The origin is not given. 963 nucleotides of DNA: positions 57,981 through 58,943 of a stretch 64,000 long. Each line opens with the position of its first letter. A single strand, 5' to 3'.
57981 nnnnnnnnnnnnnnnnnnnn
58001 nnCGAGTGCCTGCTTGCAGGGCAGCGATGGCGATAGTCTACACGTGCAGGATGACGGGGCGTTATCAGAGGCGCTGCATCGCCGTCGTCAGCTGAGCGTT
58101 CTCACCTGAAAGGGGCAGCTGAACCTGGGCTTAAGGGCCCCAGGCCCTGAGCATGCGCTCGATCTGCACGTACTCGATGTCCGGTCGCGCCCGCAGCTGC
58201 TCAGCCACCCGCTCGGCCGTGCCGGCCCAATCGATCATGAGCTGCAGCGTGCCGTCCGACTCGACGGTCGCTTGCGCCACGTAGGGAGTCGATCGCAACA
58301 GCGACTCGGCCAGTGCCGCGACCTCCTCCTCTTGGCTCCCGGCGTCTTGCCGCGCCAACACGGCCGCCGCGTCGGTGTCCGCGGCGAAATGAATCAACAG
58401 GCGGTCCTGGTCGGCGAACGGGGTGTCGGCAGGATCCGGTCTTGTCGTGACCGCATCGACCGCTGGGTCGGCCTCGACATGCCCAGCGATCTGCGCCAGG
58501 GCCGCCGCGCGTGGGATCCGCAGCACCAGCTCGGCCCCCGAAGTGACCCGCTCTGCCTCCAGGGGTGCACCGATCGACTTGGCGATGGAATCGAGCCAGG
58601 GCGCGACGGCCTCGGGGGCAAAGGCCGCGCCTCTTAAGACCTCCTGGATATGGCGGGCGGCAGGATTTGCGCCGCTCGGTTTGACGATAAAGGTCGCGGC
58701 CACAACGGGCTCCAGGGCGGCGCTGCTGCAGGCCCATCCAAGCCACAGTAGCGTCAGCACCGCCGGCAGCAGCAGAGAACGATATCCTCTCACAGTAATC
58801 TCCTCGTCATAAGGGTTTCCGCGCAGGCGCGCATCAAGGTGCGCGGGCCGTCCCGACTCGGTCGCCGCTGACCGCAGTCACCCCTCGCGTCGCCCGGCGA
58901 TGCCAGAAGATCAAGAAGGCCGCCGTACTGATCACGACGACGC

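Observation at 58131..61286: Dedicated mini-exosortase operon: subtilase with a non-canonical C-terminal sorting signal, ATGA-coupled 191-aa exosortase, plus an unknown secreted protein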

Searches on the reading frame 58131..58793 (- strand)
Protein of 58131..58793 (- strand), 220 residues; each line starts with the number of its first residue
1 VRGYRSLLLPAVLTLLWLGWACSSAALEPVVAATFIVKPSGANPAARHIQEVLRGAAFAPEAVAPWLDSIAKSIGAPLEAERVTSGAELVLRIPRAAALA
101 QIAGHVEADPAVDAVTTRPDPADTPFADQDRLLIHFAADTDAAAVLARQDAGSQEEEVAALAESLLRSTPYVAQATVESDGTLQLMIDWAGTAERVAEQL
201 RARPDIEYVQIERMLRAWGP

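Call 3: search_protein_families(library=ncbifam, proteins=[window:58131-58793:-], max_evalue=1)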
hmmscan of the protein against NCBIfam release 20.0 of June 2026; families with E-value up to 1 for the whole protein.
window:58131-58793:- (220 aa): 0 families

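Call 4: search_protein_families(library=pfam, proteins=[window:58131-58793:-], max_evalue=1)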
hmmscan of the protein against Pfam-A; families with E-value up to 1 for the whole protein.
window:58131-58793:- (220 aa): 2 families
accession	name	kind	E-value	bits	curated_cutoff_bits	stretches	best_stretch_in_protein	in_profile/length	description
PF04613.19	LpxD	-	0.049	13.9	30.8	1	126-176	20-66/70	UDP-3-O-[3-hydroxymyristoyl] glucosamine N-acyltransferase, LpxD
PF22148.1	Fervidolysin_NPro-like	-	0.052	14.4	21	0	184-210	53-79/81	Fervidolysin N-terminal prodomain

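Call 20: find_homologous_proteins(query=A2, max_evalue=0.01)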
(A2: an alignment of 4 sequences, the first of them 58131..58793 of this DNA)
Query A2 (4 sequences) (220 aa, profile of the alignment): 5 proteins with E <= 0.01 among 8000 candidates.
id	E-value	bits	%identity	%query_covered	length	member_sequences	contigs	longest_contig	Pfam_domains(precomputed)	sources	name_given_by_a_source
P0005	7.2e-106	371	100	100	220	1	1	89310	-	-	-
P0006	5.8e-102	358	46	100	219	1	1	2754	-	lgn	-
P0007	2.1e-99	350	42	98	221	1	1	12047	-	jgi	-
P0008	1.9e-92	327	45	98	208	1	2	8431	-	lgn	-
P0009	1.0e-75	272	42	98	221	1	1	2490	-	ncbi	-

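Call 21: find_encoding_contigs(protein=P0009, flank=10000, max_places=4)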
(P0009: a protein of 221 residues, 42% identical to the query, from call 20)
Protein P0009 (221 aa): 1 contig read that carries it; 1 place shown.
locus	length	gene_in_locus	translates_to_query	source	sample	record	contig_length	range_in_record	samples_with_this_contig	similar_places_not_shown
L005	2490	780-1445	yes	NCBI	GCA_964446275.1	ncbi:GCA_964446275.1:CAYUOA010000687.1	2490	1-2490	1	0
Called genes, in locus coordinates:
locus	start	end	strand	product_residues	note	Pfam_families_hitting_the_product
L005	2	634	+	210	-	?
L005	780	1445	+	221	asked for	-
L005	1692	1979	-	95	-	-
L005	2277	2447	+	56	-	-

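Call 35: predict_structure(alignment_id=A3)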
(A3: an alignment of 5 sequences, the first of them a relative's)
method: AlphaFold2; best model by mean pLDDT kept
length: 220 residues; sequences in the alignment: 5
mean_pLDDT: 85.4   pTM: 0.77
mean pLDDT of the five models: 85.4, 84.8, 84.6, 84.2, 83.7
residues with pLDDT >= 90: 154; 70-90: 25; 50-70: 24; < 50: 17
segments of 3 or more residues with pLDDT < 50: 1-3, 19-26, 215-220
pLDDT, mean of each block of 10 residues (from residue 1): 52 55 49 93 93 95 95 95 94 93 96 95 74 95 88 87 95 94 94 95 95 57
secondary structure, 60 per line:
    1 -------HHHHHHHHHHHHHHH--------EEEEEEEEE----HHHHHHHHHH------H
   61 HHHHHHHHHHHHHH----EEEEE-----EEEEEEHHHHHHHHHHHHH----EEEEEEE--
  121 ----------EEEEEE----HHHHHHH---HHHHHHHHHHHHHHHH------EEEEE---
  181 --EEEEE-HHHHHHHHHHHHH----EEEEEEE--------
elements in order: H8-22 E31-39 H44-53 H60-74 E79-83 E89-94 H95-107 E112-118 E131-136 H141-147 H151-166 E173-177 E183-187 H189-201 E206-212

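Call 39: fold_search(model_id=the predicted structure, library=pdb)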
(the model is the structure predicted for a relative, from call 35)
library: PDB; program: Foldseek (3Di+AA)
matches with E <= 10: 960; with E <= 0.001: 0
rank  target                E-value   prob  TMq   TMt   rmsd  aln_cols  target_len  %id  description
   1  7vkl_A                1.1e-02  0.30  0.17  0.21  14.4       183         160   11  Crystal structure of MmIMP3-KH12 in complex with zipcode RNA (released 2022-10-05)
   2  2anr_A                1.4e-02  0.41  0.19  0.23  14.3       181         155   10  Crystal structure (II) of Nova-1 KH1/KH2 domain tandem with 25nt RNA hairpin (released 2006-10-24)
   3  6qey                  2.5e-02  0.21  0.16  0.19  15.3       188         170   14  IMP1 KH1 and KH2 domains create a structural platform with unique RNA recognition and re-modelling properties (released 2019-03-27)
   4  3ab2_C                3.2e-02  0.21  0.16  0.10  16.6       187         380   10  Crystal structure of aspartate kinase from Corynebacterium glutamicum in complex with threonine (released 2010-06-23)
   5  2cdq_A                3.4e-02  0.28  0.18  0.09  18.3       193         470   10  Crystal structure of Arabidopsis thaliana aspartate kinase complexed with lysine and S- adenosylmethionine (released 2006-05-30)
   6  3ab4_H                4.8e-02  0.15  0.15  0.20  17.1       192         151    9  Crystal structure of feedback inhibition resistant mutant of aspartate kinase from Corynebacterium glutamicum in compl (released 2010-06-23)
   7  3c1n_D                5.1e-02  0.23  0.16  0.09  18.4       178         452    8  Crystal Structure of Allosteric Inhibition Threonine-sensitive Aspartokinase from Methanococcus jannaschii with L-thre (released 2008-03-25)
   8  3ab2_D                5.1e-02  0.20  0.16  0.21  16.8       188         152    9  Crystal structure of aspartate kinase from Corynebacterium glutamicum in complex with threonine (released 2010-06-23)
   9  2jzx_MODEL_1_A        5.4e-02  0.15  0.16  0.20  17.6       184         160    9  PCBP2 KH1-KH2 domains (released 2008-08-12)
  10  3c1n_B                5.7e-02  0.18  0.16  0.09  17.2       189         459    7  Crystal Structure of Allosteric Inhibition Threonine-sensitive Aspartokinase from Methanococcus jannaschii with L-thre (released 2008-03-25)
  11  5yei_A                5.7e-02  0.13  0.16  0.10  16.6       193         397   10  Mechanistic insight into the regulation of Pseudomonas aeruginosa aspartate kinase (released 2018-08-29)
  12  3c1n_A                6.1e-02  0.20  0.16  0.09  17.6       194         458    7  Crystal Structure of Allosteric Inhibition Threonine-sensitive Aspartokinase from Methanococcus jannaschii with L-thre (released 2008-03-25)
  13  7ww3                  6.8e-02  0.20  0.19  0.24  14.6       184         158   13  Crystal structure of MmIMP1-KH34 tandem domain (released 2023-02-22)
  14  3mah                  6.8e-02  0.18  0.15  0.23  17.5       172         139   16  A putative c-terminal regulatory domain of aspartate kinase from porphyromonas gingivalis w83. (released 2010-04-14)
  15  3c1m_D                6.8e-02  0.16  0.17  0.09  18.2       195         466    8  Cyrstal Structure of threonine-sensitive aspartokinase from Methanococcus jannaschii with MgAMP-PNP and L-aspartate (released 2008-03-25)
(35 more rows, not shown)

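Call 48: find_homologous_proteins(query=A4, max_evalue=0.001)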
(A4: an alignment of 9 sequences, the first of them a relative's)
Query A4 (9 sequences) (220 aa, profile of the alignment): 19 proteins with E <= 0.001 among 8000 candidates.
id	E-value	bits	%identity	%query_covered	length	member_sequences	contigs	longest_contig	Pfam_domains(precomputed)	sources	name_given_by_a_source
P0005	6.0e-86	305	100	100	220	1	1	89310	-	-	-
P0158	3.0e-66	241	28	93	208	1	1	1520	-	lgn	-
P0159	1.2e-52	197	25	94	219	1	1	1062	-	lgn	-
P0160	2.7e-49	186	25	84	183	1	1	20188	-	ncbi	ncbi:MAG: hypothetical protein ACR2P1_21595 [Pseudomonadales bacterium]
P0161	3.3e-30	123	25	89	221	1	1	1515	-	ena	-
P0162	1.2e-29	121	32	86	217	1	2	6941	-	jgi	jgi:hypothetical protein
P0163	1.3e-29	121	24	93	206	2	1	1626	-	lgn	-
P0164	1.3e-28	118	24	64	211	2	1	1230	-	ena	-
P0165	5.4e-28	116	24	99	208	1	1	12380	-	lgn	-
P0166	6.0e-28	116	24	70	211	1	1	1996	-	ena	-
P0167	1.6e-27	114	29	68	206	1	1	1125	-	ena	-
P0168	1.7e-27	114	24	92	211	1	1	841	-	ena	-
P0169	3.6e-27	113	23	68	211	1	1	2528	-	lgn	-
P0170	3.9e-27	113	25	90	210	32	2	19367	-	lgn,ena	-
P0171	1.5e-26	111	25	68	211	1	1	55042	-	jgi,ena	-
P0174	4.1e-18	84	24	93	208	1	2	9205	-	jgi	jgi:hypothetical protein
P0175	1.1e-11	63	43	17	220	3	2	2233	PF22148.2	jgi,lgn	jgi:hypothetical protein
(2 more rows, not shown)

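Call 49: find_encoding_contigs(protein=P0160, flank=8000, max_places=2)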
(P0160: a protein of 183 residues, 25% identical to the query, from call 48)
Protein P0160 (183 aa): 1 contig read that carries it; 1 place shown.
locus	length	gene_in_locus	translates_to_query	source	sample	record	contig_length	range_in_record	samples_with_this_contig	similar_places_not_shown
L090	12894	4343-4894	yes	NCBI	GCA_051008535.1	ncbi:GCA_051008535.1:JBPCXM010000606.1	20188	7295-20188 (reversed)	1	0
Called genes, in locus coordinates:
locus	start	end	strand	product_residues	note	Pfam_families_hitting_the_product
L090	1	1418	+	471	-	PF00990:GGDEF, PF00563:EAL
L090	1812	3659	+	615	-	PF22148:Fervidolysin_NPro-like (faint), PF00082:Peptidase_S8, PF02369:Big_1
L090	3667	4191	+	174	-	PF09721:Exosortase_EpsH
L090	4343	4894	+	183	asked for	-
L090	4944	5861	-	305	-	PF00106:adh_short, PF08659:KR (weak), PF13561:adh_short_C2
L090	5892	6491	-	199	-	PF04203:Sortase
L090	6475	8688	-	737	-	PF08487:VIT, PF13757:VIT_2, PF00092:VWA, PF13519:VWA_2, PF13768:VWA_3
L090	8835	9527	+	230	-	PF00072:Response_reg, PF00486:Trans_reg_C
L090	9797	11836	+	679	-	PF00512:HisKA, PF02518:HATPase_c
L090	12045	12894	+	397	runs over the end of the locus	PF00990:GGDEF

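Call 50: find_encoding_contigs(protein=P0171, flank=8000, max_places=2)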
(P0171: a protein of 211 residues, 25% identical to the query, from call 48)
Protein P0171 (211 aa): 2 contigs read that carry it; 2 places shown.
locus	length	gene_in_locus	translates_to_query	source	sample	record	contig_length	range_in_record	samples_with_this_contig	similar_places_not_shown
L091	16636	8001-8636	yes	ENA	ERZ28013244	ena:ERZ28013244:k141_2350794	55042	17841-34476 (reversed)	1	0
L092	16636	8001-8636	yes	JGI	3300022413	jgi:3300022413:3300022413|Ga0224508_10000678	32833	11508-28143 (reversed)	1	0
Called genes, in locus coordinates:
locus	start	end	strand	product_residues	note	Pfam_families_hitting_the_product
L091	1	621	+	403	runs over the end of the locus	PF25967:RND-MFP_C (weak)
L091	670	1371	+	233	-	PF00005:ABC_tran, PF13304:AAA_21 (faint)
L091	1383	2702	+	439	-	PF12704:MacB_PCD, PF02687:FtsX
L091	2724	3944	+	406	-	PF02687:FtsX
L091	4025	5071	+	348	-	PF00930:DPPIV_N (faint), PF26550:Tricorn_2nd, PF26549:Tricorn_N, PF26550:Tricorn_2nd (weak), PF07676:PD40 (weak)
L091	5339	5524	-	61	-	-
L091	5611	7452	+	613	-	PF00082:Peptidase_S8, PF02369:Big_1 (weak)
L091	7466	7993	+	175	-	PF09721:Exosortase_EpsH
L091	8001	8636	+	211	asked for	-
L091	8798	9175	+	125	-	PF05099:TerB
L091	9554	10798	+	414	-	PF03069:FmdA_AmdA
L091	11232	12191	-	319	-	PF02423:OCD_Mu_crystall, PF01488:Shikimate_DH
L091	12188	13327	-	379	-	PF00155:Aminotran_1_2, PF00266:Aminotran_5, PF01053:Cys_Met_Meta_PP (weak)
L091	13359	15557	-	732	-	PF05922:Inhibitor_I9, PF00082:Peptidase_S8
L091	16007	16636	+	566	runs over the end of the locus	PF07719:TPR_2 (faint), PF13181:TPR_8 (faint), PF00515:TPR_1 (faint), PF14559:TPR_19 (faint), PF07721:TPR_4 (faint)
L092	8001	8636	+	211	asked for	-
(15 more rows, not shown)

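Call 51: find_encoding_contigs(protein=P0170, flank=8000, max_places=2)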
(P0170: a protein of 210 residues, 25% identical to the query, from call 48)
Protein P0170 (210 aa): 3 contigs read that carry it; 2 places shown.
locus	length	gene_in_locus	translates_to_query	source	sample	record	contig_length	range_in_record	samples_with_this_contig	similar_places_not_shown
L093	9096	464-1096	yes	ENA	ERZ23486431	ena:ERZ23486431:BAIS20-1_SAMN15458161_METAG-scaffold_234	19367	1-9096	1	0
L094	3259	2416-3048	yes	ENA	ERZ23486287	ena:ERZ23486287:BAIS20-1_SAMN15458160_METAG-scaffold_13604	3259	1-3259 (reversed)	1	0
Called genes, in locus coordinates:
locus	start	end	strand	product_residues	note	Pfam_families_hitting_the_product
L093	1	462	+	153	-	?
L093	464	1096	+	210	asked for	-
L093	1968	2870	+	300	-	-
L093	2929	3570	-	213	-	PF02622:DUF179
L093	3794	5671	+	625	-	PF13414:TPR_11 (faint)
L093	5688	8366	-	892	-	PF17900:Peptidase_M1_N, PF01433:Peptidase_M1, PF11838:ERAP1_C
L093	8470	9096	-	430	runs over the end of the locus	PF00270:DEAD, PF04851:ResIII, PF00271:Helicase_C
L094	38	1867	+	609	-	PF00082:Peptidase_S8, PF02369:Big_1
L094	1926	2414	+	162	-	PF09721:Exosortase_EpsH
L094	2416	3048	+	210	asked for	-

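Call 53: search_protein_families(library=ncbifam, proteins=[L090:3667-4191:+, L091:7466-7993:+, L094:1926-2414:+], max_evalue=10)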
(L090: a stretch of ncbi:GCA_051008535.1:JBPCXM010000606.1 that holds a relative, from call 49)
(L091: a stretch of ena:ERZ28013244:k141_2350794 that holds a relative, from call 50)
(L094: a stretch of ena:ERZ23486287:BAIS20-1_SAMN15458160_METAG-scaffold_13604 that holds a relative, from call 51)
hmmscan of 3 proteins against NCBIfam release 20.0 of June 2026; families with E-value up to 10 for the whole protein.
L090:3667-4191:+ (174 aa): 12 families
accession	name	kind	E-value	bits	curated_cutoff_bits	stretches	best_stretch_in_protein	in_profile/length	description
TIGR04177.1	exosort_XrtH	exception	1.2e-21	77.4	86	1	34-167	22-156/158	exosortase H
TIGR04178.1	exo_archaeo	signature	8.6e-13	48.4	23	1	77-163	1-94/97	exosortase/archaeosortase family protein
TIGR04144.1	archaeo_VPXXXP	exception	7.8e-12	45.4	150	1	43-164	29-151/156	archaeosortase B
TIGR04300.1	exosort_XrtM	exception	2.8e-11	44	125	1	76-165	54-143/150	exosortase family protein XrtM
NF046081.1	exosort_XrtX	exception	6e-11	42.5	170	1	41-165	34-161/168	exosortase X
TIGR04124.1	archaeo_artE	exception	1.8e-06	28.1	95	1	41-164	28-149/153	archaeosortase family protein ArtE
TIGR04128.1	exoso_Fjoh_1448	exception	0.00017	21.8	90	1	91-165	97-171/174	exosortase family protein XrtF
TIGR03762.1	archaeo_artC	exception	0.0009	19.1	100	1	50-163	151-271/274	archaeosortase C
NF033505.2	paceosortase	exception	0.0042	17.2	80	1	79-163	60-142/167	pacearchaeosortase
NF033767.0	exosort_XrtS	exception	0.01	15.8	145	1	17-164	3-153/155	exosortase S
NF046083.1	exosort_XrtY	exception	0.025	14.5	160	1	43-144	49-150/168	exosortase Y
NF045528.1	heimosortase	equivalog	0.066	13.2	130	1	77-160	86-177/199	heimdallarchaeosortase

L091:7466-7993:+ (175 aa): 12 families
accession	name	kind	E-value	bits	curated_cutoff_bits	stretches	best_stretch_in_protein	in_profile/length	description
TIGR04177.1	exosort_XrtH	exception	2.3e-13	50.5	86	1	18-164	7-154/158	exosortase H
TIGR04300.1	exosort_XrtM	exception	3.4e-08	34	125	1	91-165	72-144/150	exosortase family protein XrtM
TIGR03109.2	exosort_XrtA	exception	2.3e-07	30.5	208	1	18-164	109-257/261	exosortase A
TIGR04178.1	exo_archaeo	signature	5.5e-07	29.8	23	1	77-161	3-91/97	exosortase/archaeosortase family protein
NF046081.1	exosort_XrtX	exception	2.6e-06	27.4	170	1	49-163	44-160/168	exosortase X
TIGR02602.1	8TM_EpsH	subfamily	4.3e-05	23.1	105.55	1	19-158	88-234/241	exosortase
NF033505.2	paceosortase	exception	0.00026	21.1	80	1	21-151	9-136/167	pacearchaeosortase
TIGR04144.1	archaeo_VPXXXP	exception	0.00041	20.3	150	1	43-165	31-153/156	archaeosortase B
TIGR04128.1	exoso_Fjoh_1448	exception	0.00069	19.9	90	1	67-163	75-170/174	exosortase family protein XrtF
NF012138.0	exosort_XrtR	exception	0.0031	17.7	150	1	86-156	76-147/160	exosortase R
TIGR04124.1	archaeo_artE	exception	0.042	13.9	95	1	43-162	32-148/153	archaeosortase family protein ArtE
NF038142.1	exosort_XrtW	exception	0.2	9.9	425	1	35-127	132-226/494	exosortase W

L094:1926-2414:+ (162 aa): 16 families
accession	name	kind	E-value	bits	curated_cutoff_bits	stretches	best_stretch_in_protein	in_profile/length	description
TIGR04177.1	exosort_XrtH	exception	7.5e-15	55.3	86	1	20-149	25-154/158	exosortase H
NF046081.1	exosort_XrtX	exception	4.9e-08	33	170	1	26-154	36-166/168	exosortase X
TIGR04178.1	exo_archaeo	signature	1.1e-07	32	23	1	65-148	6-93/97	exosortase/archaeosortase family protein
TIGR04300.1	exosort_XrtM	exception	6.2e-07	30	125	1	85-149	79-143/150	exosortase family protein XrtM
TIGR03109.2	exosort_XrtA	exception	9e-06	25.3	208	1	7-148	113-256/261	exosortase A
NF046083.1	exosort_XrtY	exception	1.1e-05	25.4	160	1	21-128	44-150/168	exosortase Y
TIGR04144.1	archaeo_VPXXXP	exception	1.2e-05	25.3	150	1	64-148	68-151/156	archaeosortase B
TIGR04124.1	archaeo_artE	exception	5.1e-05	23.4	95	1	26-150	30-151/153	archaeosortase family protein ArtE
NF033505.2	paceosortase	exception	0.0002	21.5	80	1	11-132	14-130/167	pacearchaeosortase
NF033464.1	cyanoexo_CrtC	exception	0.00095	18.8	225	1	25-112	147-236/278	cyanoexosortase C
NF012138.0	exosort_XrtR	exception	0.0013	18.9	150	1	70-151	75-157/160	exosortase R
TIGR04128.1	exoso_Fjoh_1448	exception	0.0021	18.3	90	1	85-147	107-169/174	exosortase family protein XrtF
TIGR02602.1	8TM_EpsH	subfamily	0.0024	17.4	105.55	1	22-146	109-235/241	exosortase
TIGR03110.1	exosort_Gpos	exception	0.0059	16.5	102.75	1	60-147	88-174/187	exosortase family protein XrtG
TIGR04199.1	exosort_xrtJ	exception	0.076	11.9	200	1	24-115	141-235/522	exosortase J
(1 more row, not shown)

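Call 56: search_solved_structures(query=A4, max_evalue=10, show_alignments=3)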
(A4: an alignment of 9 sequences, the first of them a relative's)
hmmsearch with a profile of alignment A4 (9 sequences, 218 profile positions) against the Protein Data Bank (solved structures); distinct sequences matched with E-value up to 10: 19.
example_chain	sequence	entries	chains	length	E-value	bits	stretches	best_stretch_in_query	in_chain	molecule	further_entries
2po5_A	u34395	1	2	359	0.16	14.7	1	121-169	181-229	Ferrochelatase, mitochondrial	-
3aqi_A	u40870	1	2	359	0.36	13.5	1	122-169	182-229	Ferrochelatase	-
2pnj_A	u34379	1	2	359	0.37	13.5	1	121-169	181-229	Ferrochelatase, mitochondrial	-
2po7_A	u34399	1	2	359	0.37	13.5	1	121-169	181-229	Ferrochelatase, mitochondrial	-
1hrk_A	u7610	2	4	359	0.37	13.5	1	121-169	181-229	FERROCHELATASE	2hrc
2qd2_A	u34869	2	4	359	0.37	13.5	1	121-169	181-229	Ferrochelatase | Ferrochelatase, mitochondrial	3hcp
4f4d_A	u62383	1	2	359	0.37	13.5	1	121-169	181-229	Ferrochelatase, mitochondrial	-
2qd3_A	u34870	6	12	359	0.37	13.5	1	121-169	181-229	Ferrochelatase | Ferrochelatase, mitochondrial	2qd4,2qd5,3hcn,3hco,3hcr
2hre_A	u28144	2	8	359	0.37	13.5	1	121-169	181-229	Ferrochelatase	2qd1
4kla_A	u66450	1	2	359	0.37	13.5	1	121-169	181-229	Ferrochelatase, mitochondrial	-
4mk4_A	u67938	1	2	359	0.37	13.5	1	121-169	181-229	Ferrochelatase, mitochondrial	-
7ct7_A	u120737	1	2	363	0.38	13.4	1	121-169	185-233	Ferrochelatase, mitochondrial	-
3w1w_A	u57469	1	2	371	0.39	13.4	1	121-169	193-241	Ferrochelatase, mitochondrial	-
4klr_A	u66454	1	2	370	0.39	13.4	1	121-169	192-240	Ferrochelatase, mitochondrial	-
4klc_A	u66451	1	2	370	0.39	13.4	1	121-169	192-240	Ferrochelatase, mitochondrial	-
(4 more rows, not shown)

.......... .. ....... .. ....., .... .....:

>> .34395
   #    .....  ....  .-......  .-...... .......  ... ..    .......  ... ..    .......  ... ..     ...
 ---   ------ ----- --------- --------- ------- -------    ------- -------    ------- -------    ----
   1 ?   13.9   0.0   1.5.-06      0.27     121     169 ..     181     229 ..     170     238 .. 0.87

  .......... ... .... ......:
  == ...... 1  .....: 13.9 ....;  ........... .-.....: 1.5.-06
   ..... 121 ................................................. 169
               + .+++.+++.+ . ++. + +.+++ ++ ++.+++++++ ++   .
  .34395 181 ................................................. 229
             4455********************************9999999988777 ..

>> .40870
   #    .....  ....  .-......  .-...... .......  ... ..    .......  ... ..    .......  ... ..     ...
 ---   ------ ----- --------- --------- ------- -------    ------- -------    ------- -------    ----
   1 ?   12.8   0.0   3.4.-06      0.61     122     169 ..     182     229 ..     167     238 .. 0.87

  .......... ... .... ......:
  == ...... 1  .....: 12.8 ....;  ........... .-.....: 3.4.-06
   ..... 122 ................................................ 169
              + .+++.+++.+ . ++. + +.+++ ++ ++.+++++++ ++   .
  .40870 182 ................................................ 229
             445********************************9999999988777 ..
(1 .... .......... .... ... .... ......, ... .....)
